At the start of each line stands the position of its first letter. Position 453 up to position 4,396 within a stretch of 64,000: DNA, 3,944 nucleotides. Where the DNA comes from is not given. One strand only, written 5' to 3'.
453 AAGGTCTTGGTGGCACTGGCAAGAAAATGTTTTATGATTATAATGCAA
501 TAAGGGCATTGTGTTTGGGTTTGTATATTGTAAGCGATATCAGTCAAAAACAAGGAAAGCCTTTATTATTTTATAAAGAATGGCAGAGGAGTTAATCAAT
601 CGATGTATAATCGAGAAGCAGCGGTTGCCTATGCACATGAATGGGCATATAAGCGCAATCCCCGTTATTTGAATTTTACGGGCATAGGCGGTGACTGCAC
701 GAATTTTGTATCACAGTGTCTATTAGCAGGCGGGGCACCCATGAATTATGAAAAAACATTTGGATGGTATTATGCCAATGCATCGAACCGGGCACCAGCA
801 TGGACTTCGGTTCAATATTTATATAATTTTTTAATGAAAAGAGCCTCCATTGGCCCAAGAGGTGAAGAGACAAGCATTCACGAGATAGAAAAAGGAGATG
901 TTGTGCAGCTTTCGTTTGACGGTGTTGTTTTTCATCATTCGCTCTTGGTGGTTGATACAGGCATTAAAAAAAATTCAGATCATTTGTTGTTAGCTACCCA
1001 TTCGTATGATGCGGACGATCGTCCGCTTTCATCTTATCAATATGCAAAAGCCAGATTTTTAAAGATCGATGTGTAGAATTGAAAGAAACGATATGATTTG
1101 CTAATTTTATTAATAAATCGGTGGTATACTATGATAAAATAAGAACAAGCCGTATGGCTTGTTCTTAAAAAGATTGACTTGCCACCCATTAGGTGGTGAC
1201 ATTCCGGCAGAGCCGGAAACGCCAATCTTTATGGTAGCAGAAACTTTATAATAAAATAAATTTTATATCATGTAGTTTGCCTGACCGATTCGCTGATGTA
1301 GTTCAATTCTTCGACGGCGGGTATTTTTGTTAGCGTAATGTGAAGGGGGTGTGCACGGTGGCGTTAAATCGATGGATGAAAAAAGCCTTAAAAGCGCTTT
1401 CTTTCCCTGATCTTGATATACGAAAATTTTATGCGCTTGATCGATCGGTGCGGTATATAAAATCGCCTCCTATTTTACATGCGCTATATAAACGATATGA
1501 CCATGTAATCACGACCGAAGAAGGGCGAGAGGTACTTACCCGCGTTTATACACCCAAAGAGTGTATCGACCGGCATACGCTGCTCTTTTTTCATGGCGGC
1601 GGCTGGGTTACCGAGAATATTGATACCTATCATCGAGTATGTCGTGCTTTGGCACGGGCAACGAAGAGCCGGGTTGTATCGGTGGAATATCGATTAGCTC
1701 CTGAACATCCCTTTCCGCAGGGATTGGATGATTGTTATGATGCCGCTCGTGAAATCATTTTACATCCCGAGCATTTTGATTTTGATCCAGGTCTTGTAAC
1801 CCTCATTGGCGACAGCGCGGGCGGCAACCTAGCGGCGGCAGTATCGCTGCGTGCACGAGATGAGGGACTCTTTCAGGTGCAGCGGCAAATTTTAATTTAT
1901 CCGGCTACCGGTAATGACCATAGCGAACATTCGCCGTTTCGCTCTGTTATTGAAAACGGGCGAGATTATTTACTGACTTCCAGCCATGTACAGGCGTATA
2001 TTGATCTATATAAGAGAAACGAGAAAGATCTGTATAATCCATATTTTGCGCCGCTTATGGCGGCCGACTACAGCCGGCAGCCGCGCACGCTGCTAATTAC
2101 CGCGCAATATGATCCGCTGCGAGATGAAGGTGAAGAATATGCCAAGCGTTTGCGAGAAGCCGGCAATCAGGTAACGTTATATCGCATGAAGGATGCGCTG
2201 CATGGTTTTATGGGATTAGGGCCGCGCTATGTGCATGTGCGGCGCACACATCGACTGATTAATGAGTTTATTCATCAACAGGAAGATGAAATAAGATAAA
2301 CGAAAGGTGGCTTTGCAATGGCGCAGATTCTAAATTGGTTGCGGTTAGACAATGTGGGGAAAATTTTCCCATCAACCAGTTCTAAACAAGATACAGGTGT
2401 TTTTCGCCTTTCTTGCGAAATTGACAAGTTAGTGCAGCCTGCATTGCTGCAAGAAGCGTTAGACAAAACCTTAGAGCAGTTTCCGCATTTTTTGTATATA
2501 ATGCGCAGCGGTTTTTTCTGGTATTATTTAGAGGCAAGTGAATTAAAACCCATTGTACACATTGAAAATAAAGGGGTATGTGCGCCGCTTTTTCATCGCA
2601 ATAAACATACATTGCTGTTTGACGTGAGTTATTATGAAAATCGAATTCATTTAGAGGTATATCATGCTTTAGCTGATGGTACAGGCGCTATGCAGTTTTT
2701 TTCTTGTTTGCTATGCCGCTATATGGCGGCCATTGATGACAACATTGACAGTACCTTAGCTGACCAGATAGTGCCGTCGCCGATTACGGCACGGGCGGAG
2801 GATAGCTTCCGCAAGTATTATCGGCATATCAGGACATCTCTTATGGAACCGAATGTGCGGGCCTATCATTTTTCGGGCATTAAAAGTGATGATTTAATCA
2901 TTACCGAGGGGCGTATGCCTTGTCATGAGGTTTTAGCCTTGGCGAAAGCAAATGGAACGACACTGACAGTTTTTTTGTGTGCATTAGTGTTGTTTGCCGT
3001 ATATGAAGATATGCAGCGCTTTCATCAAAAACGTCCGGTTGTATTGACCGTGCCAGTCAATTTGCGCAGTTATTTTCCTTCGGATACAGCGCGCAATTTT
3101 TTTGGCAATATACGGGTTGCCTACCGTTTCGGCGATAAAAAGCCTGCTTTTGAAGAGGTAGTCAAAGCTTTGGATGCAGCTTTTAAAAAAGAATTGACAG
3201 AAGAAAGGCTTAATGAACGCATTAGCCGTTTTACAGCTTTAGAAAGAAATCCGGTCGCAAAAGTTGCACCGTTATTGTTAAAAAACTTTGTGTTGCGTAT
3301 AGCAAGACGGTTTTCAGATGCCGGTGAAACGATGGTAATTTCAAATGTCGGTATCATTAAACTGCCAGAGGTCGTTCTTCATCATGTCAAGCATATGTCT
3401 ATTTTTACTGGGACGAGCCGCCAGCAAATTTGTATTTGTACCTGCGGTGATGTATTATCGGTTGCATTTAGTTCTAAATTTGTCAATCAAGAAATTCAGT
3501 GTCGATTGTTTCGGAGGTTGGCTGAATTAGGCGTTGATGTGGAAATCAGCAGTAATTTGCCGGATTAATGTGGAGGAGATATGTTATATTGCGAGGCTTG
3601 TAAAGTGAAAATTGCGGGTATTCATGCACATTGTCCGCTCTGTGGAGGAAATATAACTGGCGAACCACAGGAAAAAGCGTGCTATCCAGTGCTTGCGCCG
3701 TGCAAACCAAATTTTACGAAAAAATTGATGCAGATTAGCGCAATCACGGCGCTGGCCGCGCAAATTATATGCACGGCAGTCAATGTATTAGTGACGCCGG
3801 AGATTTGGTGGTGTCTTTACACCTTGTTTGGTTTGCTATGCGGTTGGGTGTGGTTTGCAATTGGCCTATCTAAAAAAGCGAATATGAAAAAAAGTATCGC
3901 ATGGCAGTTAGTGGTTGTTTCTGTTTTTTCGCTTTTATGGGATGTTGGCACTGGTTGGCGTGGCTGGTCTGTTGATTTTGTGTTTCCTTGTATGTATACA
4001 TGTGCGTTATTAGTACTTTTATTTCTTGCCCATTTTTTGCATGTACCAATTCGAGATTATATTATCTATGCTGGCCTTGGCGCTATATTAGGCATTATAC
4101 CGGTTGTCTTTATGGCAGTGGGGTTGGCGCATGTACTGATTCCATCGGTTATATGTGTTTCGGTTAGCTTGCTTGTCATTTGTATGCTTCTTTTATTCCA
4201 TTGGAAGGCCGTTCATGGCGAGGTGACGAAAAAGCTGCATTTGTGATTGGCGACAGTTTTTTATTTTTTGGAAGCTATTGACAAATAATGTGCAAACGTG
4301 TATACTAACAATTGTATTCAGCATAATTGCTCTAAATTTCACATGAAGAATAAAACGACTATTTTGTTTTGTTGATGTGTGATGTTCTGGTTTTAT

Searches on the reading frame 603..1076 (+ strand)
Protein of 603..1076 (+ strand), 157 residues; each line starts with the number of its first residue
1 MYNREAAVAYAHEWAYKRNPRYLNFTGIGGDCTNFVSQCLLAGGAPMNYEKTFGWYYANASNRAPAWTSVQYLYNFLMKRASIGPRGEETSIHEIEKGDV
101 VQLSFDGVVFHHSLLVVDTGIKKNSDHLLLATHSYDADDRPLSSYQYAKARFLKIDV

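Call 20: search_protein_families(library=ncbifam, proteins=[window:603-1076:+])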
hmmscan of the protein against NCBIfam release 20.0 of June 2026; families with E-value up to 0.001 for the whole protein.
window:603-1076:+ (157 aa): 0 families

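Call 34: search_protein_families(library=pfam, proteins=[window:603-1076:+], max_evalue=0.00001)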
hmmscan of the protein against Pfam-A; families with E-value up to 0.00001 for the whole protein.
window:603-1076:+ (157 aa): 1 family
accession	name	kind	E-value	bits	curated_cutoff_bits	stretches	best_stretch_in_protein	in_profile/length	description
PF12671.13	Amidase_6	-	3.6e-38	131.7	23.2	1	2-151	2-158/163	Putative amidase domain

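Call 45: find_encoding_contigs(protein=window:603-1076:+, flank=10000, max_places=2)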
Protein window:603-1076:+ (157 aa): 1 contig read that carries it; 1 place shown.
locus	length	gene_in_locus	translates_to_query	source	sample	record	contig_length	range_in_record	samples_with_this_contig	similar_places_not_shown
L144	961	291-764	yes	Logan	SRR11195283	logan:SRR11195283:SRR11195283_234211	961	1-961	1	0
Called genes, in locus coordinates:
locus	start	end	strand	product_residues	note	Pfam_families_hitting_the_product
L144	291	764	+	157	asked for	PF12671:Amidase_6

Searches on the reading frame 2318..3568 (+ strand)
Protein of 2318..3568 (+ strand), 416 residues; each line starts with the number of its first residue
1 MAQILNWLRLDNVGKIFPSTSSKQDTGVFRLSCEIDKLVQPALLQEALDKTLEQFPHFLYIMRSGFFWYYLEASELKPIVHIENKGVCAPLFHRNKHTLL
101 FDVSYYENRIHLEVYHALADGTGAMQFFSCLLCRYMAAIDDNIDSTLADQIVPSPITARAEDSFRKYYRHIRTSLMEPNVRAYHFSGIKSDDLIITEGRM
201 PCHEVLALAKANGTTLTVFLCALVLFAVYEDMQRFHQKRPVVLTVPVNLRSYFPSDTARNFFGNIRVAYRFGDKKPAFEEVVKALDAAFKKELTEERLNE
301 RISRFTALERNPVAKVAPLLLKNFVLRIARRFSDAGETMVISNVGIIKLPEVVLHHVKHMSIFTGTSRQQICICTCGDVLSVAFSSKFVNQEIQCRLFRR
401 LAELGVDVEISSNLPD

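Call 20: search_protein_families(library=ncbifam, proteins=[window:2318-3568:+])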
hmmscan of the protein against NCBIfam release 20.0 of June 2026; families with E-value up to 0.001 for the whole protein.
window:2318-3568:+ (416 aa): 1 family
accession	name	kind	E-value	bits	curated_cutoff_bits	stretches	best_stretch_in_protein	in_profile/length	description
TIGR02946.1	acyl_WS_DGAT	subfamily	0.00062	18.8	309.95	0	200-345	245-382/453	wax ester/triacylglycerol synthase family O-acyltransferase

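Call 34: search_protein_families(library=pfam, proteins=[window:2318-3568:+], max_evalue=0.00001)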
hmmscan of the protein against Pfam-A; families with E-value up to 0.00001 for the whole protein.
window:2318-3568:+ (416 aa): 1 family
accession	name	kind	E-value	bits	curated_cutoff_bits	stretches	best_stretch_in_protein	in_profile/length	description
PF16911.10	PapA_C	-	5.8e-08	32.9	30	1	204-347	19-146/203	Phthiocerol/phthiodiolone dimycocerosyl transferase C-terminus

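Call 67: find_encoding_contigs(protein=window:2318-3568:+, flank=10000, max_places=2)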
Protein window:2318-3568:+ (416 aa): no gene with exactly this product is on record in the collection.

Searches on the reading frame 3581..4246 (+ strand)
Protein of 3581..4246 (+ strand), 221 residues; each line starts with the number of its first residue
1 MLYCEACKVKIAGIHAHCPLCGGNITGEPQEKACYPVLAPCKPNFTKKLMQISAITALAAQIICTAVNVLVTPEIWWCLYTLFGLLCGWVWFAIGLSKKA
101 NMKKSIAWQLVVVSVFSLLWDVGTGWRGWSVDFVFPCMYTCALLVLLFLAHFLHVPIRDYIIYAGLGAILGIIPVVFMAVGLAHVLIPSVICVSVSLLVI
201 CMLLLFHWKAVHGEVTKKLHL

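Call 34: search_protein_families(library=pfam, proteins=[window:3581-4246:+], max_evalue=0.00001)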
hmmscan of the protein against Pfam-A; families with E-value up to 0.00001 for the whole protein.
window:3581-4246:+ (221 aa): 1 family
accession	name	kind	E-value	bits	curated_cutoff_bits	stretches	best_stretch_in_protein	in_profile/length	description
PF19845.4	DUF6320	-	5.3e-50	170.3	29.9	1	35-221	1-186/186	Family of unknown function (DUF6320)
